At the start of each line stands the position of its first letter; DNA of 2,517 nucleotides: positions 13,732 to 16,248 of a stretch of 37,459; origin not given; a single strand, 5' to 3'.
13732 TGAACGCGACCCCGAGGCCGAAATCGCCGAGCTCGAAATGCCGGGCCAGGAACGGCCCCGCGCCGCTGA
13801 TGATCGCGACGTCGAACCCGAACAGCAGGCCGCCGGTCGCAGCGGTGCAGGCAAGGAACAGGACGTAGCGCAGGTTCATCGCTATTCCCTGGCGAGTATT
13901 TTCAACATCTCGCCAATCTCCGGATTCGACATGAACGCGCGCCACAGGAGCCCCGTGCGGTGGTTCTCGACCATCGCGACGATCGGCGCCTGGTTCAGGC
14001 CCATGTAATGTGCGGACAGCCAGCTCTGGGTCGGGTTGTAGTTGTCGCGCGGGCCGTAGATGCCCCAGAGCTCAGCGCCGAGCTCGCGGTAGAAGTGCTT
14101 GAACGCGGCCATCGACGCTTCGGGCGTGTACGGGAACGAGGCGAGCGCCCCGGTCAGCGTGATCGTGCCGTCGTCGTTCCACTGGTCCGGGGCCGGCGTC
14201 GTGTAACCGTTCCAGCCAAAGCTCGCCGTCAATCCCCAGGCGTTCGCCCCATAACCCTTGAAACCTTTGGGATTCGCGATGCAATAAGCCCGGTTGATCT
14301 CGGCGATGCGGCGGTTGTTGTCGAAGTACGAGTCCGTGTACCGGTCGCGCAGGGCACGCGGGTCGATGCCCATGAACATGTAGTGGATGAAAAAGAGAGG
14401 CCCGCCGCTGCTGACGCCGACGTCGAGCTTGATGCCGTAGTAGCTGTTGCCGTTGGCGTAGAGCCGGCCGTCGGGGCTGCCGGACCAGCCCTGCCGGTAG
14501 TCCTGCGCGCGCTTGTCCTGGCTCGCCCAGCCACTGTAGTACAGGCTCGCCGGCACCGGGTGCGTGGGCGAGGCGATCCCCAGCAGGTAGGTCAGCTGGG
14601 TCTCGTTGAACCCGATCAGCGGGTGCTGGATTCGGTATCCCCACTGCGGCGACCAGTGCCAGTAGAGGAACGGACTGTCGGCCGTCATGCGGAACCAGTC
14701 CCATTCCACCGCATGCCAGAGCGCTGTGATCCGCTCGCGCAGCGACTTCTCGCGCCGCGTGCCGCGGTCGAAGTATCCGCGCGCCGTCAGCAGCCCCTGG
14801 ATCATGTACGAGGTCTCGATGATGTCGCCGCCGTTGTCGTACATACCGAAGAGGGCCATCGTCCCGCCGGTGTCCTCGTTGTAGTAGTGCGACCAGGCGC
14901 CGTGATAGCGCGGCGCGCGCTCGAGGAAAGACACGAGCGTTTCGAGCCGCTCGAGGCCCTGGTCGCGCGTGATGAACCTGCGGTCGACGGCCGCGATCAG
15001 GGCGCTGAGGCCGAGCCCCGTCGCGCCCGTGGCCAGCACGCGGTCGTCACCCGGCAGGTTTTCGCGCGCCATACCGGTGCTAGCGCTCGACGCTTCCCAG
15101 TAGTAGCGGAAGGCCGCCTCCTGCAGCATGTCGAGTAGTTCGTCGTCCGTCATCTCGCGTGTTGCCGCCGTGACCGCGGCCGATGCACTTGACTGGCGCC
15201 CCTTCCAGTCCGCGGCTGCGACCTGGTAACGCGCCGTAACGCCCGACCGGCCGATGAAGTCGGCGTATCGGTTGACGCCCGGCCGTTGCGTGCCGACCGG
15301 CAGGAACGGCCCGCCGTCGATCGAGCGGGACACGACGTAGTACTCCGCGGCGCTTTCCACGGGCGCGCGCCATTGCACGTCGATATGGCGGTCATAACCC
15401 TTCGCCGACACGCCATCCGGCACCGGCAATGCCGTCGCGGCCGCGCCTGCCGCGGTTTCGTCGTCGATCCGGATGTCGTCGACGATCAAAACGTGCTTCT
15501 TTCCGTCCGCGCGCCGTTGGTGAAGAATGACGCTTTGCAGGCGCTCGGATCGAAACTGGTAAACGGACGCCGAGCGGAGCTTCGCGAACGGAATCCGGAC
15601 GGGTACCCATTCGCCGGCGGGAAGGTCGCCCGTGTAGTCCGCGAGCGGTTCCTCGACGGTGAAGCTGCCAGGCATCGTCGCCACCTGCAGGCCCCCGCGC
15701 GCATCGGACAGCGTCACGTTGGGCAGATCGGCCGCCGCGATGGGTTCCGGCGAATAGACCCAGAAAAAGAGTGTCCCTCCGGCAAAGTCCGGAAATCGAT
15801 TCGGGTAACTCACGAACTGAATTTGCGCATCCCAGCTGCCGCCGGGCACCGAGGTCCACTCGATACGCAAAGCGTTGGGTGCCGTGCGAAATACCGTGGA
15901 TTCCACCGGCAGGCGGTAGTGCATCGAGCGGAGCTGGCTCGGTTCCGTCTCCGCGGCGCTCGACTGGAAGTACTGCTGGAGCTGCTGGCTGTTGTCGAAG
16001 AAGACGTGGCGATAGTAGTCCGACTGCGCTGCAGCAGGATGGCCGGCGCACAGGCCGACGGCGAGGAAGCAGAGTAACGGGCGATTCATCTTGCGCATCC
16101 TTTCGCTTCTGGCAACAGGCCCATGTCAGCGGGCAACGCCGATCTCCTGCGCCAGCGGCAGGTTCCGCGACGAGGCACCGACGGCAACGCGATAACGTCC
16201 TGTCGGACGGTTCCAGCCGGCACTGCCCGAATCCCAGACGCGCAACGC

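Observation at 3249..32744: Candidate undescribed oxidative glycan-processing module: redox and metallo-enzymes built into a glucan utilisation locus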

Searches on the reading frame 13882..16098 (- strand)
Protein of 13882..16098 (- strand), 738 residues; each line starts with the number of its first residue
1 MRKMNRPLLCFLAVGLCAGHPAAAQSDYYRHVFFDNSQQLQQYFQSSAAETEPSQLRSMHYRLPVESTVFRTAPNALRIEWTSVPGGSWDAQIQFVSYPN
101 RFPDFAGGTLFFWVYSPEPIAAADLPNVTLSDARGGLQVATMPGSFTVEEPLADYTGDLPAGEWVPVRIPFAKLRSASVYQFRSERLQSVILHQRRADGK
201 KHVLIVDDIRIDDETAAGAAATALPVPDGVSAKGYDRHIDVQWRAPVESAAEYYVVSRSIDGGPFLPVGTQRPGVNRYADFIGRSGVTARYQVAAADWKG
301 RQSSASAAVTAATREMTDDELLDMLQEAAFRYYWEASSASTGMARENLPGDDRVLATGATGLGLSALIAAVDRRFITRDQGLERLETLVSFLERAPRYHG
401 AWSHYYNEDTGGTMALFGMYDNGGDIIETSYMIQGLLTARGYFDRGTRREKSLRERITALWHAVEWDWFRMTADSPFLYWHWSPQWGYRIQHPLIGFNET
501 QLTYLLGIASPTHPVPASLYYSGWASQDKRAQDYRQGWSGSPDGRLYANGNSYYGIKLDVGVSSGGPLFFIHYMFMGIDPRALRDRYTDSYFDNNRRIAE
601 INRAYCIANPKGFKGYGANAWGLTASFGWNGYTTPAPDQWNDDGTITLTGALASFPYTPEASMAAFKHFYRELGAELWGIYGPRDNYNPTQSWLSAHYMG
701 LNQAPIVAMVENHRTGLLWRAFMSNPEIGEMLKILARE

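Call 5: search_protein_families(library=pfam, proteins=[window:13882-16098:-], max_evalue=0.01)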
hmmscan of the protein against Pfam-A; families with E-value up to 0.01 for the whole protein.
window:13882-16098:- (738 aa): 1 family
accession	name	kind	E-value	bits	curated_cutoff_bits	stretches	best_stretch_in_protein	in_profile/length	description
PF10091.15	Glycoamylase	-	6.7e-65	219.1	27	1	492-726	2-221/221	Putative glucoamylase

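Call 9: search_protein_families(library=ncbifam, proteins=[window:13882-16098:-], max_evalue=0.01)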
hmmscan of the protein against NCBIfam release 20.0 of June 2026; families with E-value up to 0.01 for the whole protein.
window:13882-16098:- (738 aa): 0 families

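Call 28: search_solved_structures(query=window:13882-16098:-, max_evalue=0.001)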
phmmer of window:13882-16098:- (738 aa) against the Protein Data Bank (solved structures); distinct sequences matched with E-value up to 0.001: 7.
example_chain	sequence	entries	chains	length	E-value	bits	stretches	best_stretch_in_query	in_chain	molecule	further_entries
5z06_A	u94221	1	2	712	3.5e-208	696.5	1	29-730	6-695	BDI_3064 protein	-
4gl3_A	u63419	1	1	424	9.9e-117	394.1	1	313-733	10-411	putative glucoamylase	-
5gzk_A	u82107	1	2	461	3.8e-116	392.2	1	300-734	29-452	Uncharacterized protein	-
4qt9_A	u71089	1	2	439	4.5e-116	391.9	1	304-730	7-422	putative glucoamylase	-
5gzh_A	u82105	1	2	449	5.3e-116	391.7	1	303-734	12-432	Endo-beta-1,2-glucanase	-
3eu8_A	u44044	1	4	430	1.4e-111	377.1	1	313-735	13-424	putative glucoamylase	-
8xul_A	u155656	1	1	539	3.8e-35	124.4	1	324-728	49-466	XCC2207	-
